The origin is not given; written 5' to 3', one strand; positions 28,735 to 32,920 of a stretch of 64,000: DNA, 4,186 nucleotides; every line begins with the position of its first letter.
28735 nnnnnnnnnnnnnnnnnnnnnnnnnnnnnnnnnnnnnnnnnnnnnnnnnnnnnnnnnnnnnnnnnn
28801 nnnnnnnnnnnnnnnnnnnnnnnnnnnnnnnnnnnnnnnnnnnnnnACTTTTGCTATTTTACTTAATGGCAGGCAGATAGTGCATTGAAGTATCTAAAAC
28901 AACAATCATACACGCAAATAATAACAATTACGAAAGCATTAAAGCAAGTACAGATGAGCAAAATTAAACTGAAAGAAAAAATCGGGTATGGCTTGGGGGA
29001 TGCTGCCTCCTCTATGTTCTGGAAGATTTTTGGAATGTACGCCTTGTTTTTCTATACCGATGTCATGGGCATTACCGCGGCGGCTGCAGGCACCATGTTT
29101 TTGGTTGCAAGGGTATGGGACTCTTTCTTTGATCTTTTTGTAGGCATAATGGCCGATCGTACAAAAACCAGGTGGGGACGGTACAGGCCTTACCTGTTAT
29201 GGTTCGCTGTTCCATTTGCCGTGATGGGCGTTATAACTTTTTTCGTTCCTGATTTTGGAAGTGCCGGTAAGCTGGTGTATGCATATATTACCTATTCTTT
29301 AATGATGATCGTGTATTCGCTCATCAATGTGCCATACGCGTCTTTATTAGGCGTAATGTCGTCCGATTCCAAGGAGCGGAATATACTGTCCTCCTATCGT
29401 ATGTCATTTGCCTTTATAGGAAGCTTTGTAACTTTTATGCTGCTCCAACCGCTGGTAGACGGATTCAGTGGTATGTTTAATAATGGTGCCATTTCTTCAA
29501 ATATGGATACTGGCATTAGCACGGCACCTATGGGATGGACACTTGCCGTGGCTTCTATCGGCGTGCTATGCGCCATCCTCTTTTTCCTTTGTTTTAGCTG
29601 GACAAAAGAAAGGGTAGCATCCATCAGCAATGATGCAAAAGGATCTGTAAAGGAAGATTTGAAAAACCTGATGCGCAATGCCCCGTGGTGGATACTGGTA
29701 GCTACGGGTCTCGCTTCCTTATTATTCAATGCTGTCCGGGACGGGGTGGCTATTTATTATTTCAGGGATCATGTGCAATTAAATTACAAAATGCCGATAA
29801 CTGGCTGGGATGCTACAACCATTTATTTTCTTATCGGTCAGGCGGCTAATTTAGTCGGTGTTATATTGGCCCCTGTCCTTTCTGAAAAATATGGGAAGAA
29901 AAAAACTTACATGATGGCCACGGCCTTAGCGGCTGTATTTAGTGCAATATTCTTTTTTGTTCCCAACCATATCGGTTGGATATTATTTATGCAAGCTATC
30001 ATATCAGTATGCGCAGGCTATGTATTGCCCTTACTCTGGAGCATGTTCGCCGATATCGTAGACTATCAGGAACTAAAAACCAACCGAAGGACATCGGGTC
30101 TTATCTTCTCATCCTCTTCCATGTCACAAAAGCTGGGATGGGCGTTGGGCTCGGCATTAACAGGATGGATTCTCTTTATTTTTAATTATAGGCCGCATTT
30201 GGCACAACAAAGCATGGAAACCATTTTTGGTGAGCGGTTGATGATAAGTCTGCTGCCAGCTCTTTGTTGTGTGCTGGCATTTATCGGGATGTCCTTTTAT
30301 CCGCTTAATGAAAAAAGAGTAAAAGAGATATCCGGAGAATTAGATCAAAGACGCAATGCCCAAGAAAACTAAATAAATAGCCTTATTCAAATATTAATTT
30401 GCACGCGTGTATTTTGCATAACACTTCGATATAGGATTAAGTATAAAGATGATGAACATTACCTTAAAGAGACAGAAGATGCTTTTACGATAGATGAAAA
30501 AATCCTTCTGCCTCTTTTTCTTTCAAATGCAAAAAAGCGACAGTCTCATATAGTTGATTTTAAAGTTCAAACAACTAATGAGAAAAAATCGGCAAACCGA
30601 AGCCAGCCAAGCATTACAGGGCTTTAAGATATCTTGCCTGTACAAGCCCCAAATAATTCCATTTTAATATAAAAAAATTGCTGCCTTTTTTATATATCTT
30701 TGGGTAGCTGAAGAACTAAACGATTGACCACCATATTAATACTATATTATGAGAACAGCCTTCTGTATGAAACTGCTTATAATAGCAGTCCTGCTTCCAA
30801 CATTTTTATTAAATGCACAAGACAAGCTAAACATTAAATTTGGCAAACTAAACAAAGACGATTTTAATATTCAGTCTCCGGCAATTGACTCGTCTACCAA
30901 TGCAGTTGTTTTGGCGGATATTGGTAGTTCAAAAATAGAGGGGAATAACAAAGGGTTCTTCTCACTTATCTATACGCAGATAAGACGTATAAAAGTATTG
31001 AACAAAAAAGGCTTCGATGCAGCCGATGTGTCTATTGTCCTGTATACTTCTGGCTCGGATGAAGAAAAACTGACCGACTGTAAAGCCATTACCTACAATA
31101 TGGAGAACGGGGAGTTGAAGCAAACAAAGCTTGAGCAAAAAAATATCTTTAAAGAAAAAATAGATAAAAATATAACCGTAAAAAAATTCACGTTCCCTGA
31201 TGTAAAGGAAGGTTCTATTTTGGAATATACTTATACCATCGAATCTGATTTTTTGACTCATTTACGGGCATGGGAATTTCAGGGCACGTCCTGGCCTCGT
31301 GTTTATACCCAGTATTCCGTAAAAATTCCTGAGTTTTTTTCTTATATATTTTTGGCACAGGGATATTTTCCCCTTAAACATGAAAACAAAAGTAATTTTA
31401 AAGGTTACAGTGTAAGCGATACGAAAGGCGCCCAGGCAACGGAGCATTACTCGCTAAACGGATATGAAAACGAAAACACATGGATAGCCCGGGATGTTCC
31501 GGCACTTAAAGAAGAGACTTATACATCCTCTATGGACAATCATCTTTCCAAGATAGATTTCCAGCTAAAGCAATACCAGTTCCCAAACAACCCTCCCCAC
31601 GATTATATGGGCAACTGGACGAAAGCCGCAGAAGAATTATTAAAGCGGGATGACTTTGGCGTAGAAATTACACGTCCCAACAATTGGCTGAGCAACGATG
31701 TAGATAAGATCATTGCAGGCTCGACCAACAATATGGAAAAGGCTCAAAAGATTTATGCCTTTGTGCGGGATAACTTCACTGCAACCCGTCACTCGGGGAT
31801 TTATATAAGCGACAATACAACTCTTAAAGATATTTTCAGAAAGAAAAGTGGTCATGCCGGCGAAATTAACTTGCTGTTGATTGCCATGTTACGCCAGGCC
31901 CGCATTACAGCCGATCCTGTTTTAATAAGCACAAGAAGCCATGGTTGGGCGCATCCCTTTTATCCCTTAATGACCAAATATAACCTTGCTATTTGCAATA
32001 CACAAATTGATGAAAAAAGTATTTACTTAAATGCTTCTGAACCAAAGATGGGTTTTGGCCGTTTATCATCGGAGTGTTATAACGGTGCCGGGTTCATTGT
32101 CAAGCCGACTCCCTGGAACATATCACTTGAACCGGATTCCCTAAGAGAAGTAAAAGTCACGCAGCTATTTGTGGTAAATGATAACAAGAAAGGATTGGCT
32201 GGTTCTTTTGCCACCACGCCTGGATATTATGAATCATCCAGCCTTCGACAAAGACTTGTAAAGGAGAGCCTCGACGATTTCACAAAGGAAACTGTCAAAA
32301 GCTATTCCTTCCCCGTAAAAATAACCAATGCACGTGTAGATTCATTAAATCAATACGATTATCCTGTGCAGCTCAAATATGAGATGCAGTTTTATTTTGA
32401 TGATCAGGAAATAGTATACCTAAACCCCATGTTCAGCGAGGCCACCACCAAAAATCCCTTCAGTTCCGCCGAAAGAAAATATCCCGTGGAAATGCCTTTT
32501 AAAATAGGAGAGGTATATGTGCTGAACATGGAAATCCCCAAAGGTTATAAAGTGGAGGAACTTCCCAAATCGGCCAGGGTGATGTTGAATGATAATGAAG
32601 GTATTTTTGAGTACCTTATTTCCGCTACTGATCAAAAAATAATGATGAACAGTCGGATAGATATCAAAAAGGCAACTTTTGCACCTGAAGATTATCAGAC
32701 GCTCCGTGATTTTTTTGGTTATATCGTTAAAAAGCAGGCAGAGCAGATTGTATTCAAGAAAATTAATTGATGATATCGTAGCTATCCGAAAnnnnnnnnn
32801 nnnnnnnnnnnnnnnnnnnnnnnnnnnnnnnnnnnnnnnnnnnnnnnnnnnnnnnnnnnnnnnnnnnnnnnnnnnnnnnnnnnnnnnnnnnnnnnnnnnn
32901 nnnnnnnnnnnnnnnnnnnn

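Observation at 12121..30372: Candidate glycosphingolipid-foraging PUL: endoglycoceramidase feeding Man-beta1,4-Glc phosphorylase without mannanase or epimerase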

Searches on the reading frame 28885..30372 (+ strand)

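Call 3: search_protein_families(library=pfam, proteins=[window:28885-30372:+])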
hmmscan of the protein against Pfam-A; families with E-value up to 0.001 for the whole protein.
window:28885-30372:+ (495 aa): 2 families
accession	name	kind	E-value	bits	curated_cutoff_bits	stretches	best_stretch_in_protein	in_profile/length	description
PF13347.12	MFS_2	-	5e-98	328.9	27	1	34-476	1-427/427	MFS/sugar transport protein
PF07690.21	MFS_1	-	1.8e-15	57.2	33.4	1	41-422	7-346/347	Major Facilitator Superfamily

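Call 4: search_protein_families(library=ncbifam, proteins=[window:28885-30372:+])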
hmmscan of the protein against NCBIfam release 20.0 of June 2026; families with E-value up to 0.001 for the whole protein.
window:28885-30372:+ (495 aa): 6 families
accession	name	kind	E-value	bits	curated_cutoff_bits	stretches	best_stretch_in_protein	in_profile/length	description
NF007237.0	PRK09669.1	subfamily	9.2e-122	407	610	1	24-494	3-450/461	putative symporter YagG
TIGR00792.1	gph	subfamily_domain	4.5e-115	384.8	231.35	1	32-489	1-437/437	glycoside-pentoside-hexuronide (GPH):cation symporter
NF007353.0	PRK09848.1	equivalog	1.3e-89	301.1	528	1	26-494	4-449/457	glucuronide transporter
NF008526.0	PRK11462.1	equivalog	2.2e-79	267.3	836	1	27-491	6-447/460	glycoside-pentoside-hexuronide family transporter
NF007749.0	PRK10429.1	equivalog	8.1e-60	203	456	1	26-491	2-452/473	melibiose:sodium transporter MelB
TIGR00880.1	2_A_01_02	superfamily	1.4e-07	31.7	131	1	313-430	2-119/141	multidrug resistance protein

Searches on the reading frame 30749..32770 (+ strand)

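Call 8: search_protein_families(library=pfam, proteins=[window:30749-32770:+])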
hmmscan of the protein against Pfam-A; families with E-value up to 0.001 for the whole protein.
window:30749-32770:+ (673 aa): 3 families
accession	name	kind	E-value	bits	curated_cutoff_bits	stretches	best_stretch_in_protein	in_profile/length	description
PF12970.12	DUF3858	-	1.9e-07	31.6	27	1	574-669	23-116/116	Domain of Unknown Function with PDB structure (DUF3858)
PF01841.26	Transglut_core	-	2.5e-06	28.2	23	1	319-395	5-79/108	Transglutaminase-like superfamily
PF12969.12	DUF3857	-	6.8e-06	26.7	24.6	1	79-195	11-133/170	Domain of Unknown Function with PDB structure (DUF3857)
